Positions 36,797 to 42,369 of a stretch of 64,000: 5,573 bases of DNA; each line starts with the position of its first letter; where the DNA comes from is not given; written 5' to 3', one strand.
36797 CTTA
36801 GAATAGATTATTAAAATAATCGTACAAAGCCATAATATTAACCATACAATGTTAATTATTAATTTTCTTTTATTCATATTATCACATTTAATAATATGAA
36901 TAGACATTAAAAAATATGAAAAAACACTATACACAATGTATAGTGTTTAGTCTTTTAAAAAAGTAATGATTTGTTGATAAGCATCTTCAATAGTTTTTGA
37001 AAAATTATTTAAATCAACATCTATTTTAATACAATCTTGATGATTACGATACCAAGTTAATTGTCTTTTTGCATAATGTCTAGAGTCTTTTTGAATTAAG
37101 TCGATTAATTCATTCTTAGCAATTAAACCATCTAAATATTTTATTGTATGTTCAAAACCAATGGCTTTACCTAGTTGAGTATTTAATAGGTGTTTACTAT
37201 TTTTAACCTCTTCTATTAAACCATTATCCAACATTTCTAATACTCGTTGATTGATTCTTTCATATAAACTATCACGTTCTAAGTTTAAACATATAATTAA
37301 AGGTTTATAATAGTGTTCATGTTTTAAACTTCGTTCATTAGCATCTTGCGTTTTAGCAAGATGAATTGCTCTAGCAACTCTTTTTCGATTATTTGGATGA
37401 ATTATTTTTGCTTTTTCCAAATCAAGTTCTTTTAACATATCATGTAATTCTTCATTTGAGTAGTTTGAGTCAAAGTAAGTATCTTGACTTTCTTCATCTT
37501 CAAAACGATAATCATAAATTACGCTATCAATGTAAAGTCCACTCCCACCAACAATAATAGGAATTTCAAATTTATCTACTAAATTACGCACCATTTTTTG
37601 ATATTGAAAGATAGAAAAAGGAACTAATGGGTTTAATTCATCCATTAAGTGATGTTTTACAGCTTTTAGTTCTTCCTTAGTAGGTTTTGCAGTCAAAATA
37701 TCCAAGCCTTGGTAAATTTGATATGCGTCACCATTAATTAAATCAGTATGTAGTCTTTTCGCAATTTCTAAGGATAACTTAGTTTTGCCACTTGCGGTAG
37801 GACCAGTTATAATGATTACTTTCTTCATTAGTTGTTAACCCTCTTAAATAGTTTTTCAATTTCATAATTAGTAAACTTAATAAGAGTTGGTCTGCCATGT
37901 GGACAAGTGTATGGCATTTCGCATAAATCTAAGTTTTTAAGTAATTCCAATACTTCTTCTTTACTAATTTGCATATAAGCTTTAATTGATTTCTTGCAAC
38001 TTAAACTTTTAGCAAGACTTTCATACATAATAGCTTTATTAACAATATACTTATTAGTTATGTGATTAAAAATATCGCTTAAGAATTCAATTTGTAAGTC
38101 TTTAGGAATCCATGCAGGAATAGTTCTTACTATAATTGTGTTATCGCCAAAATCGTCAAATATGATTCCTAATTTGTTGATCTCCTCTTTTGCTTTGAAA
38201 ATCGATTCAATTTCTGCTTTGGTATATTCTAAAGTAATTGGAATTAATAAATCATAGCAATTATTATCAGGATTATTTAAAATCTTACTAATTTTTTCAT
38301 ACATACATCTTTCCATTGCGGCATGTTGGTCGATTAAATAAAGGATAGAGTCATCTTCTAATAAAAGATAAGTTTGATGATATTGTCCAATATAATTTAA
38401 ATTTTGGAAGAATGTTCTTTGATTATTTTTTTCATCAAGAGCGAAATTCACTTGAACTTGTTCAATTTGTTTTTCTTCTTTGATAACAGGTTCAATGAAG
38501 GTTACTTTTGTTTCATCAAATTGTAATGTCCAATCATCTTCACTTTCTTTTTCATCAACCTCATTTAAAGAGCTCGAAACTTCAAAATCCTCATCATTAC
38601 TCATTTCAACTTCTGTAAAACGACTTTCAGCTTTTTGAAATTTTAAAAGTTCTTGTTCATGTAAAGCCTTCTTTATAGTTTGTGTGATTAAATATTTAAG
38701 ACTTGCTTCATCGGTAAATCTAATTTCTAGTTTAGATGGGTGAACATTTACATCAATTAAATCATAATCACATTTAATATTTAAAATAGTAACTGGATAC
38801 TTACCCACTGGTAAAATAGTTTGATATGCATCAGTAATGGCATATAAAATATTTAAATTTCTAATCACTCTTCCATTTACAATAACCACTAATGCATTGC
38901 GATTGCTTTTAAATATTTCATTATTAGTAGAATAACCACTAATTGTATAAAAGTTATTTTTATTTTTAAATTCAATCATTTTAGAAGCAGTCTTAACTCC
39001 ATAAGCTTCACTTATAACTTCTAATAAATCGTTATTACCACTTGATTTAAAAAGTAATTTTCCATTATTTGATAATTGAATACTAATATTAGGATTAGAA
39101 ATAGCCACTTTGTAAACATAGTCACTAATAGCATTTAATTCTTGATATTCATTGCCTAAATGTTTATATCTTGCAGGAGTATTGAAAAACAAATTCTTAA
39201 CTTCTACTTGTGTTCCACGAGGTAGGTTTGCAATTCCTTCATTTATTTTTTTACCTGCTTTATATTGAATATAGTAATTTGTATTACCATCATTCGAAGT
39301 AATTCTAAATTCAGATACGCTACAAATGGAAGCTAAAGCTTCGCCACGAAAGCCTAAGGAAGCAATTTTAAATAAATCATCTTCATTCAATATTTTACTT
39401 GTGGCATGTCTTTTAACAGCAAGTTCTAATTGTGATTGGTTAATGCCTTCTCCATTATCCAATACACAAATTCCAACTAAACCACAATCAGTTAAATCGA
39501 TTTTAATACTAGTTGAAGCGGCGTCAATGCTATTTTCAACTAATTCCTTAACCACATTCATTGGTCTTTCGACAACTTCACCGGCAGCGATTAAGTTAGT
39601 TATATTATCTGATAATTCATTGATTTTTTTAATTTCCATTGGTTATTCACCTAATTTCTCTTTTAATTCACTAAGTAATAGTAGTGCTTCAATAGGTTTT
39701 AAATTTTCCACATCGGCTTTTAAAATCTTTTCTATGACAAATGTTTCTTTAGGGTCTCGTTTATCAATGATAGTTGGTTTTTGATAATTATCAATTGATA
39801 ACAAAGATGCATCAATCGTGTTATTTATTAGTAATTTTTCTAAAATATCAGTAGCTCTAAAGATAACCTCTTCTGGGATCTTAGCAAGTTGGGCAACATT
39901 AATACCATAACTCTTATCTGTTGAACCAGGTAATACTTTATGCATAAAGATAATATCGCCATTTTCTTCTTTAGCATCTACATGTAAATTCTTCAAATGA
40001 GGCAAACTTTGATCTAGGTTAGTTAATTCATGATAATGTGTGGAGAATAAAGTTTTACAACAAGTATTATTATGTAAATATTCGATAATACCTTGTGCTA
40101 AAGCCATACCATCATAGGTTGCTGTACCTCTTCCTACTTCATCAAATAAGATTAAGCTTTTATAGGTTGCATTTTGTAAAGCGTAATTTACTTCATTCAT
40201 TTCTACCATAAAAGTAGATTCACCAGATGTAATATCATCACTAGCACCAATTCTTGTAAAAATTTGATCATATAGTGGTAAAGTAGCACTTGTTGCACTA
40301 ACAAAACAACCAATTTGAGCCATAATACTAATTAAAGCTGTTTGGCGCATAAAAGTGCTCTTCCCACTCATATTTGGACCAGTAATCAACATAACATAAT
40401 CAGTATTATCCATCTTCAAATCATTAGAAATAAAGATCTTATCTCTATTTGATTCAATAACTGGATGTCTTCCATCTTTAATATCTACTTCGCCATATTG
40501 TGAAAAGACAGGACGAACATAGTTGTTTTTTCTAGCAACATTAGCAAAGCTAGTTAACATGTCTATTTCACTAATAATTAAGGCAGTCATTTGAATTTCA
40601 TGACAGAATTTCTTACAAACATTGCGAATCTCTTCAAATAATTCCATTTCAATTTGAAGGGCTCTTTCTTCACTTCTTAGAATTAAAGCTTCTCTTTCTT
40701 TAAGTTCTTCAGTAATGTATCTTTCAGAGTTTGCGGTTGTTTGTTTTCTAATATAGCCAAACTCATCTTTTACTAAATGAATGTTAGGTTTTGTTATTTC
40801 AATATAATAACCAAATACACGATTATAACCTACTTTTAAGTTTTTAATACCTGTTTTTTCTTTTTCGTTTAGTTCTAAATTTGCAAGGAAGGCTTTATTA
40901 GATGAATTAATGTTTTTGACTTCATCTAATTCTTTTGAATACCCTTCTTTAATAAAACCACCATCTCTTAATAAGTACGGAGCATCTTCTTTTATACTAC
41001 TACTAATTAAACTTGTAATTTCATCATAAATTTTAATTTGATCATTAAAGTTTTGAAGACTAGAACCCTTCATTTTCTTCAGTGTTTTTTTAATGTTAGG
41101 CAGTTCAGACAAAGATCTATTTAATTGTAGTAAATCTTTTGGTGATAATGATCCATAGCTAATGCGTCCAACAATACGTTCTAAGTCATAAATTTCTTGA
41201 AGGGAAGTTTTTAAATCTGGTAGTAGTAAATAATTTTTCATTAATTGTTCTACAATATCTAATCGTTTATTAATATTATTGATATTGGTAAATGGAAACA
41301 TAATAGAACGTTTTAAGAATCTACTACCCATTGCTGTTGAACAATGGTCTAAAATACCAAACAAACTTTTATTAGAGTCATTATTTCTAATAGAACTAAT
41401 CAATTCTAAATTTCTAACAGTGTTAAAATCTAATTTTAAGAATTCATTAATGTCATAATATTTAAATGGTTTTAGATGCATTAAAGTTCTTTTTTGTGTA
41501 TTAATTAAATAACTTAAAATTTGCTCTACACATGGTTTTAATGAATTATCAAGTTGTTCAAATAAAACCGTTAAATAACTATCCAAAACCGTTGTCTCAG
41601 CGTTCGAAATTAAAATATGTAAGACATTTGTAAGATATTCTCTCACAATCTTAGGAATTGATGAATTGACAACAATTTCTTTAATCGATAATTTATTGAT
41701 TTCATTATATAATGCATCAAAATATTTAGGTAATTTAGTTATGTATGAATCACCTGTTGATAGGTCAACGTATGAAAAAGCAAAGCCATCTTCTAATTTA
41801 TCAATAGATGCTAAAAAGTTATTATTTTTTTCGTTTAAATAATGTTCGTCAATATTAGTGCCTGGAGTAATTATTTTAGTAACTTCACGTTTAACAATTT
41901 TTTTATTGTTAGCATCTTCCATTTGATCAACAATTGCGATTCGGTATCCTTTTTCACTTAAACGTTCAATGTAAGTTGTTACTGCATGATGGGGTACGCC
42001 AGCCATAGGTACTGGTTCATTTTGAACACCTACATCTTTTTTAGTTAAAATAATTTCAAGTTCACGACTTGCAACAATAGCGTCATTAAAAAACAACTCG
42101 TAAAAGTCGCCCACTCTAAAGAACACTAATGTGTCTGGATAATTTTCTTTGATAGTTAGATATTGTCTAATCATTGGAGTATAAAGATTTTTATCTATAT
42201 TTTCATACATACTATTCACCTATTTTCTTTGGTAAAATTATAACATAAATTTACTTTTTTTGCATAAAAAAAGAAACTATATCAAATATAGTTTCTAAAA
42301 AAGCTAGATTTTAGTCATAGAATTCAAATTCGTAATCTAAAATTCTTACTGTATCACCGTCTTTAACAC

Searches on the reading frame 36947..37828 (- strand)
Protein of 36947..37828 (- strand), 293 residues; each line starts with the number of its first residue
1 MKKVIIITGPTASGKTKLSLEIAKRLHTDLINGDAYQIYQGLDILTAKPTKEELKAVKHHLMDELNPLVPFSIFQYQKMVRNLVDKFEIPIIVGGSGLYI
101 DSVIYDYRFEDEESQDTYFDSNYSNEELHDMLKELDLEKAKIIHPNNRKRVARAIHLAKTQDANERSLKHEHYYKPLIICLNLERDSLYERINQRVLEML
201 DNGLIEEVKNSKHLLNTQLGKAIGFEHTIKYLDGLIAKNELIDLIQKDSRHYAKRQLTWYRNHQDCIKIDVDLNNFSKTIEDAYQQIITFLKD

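Call 31: search_protein_families(library=pfam, proteins=[window:36947-37828:-], max_evalue=1e-8)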
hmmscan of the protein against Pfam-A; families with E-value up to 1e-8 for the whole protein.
window:36947-37828:- (293 aa): 1 family
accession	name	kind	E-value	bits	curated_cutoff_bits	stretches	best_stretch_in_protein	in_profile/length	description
PF01715.23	IPPT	-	8e-66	222.6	23.6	1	37-262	1-242/243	IPP transferase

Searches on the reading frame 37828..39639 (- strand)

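Call 31: search_protein_families(library=pfam, proteins=[window:37828-39639:-], max_evalue=1e-8)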
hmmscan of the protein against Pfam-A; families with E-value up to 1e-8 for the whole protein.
window:37828-39639:- (603 aa): 3 families
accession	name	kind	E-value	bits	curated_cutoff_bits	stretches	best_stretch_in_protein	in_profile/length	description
PF08676.16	MutL_C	-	6e-32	110.7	25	1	417-554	1-138/142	MutL C terminal dimerisation domain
PF01119.25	DNA_mis_repair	-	2.4e-31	108.3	26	1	210-326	2-118/119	DNA mismatch repair protein, C-terminal domain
PF13589.12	HATPase_c_3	-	3.6e-12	46.9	25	1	28-134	5-111/137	Histidine kinase-, DNA gyrase B-, and HSP90-like ATPase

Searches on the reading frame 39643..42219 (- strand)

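Call 32: search_protein_families(library=pfam, proteins=[window:39643-42219:-], max_evalue=0.00001)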
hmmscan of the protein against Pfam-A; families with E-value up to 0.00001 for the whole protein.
window:39643-42219:- (858 aa): 5 families
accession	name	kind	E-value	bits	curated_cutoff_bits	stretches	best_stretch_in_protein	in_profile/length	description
PF00488.27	MutS_V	-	4.5e-83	278.3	30.2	1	610-796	1-187/188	MutS domain V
PF05192.23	MutS_III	-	5.9e-49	167.5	34.1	1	266-559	1-194/194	MutS domain III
PF01624.25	MutS_I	-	9.3e-43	145.5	20.6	1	14-125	1-112/113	MutS domain I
PF05190.23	MutS_IV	-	1.8e-25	89.5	22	1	426-519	1-92/92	MutS family domain IV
PF05188.22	MutS_II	-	2.5e-12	47.8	25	1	134-250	1-133/133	MutS domain II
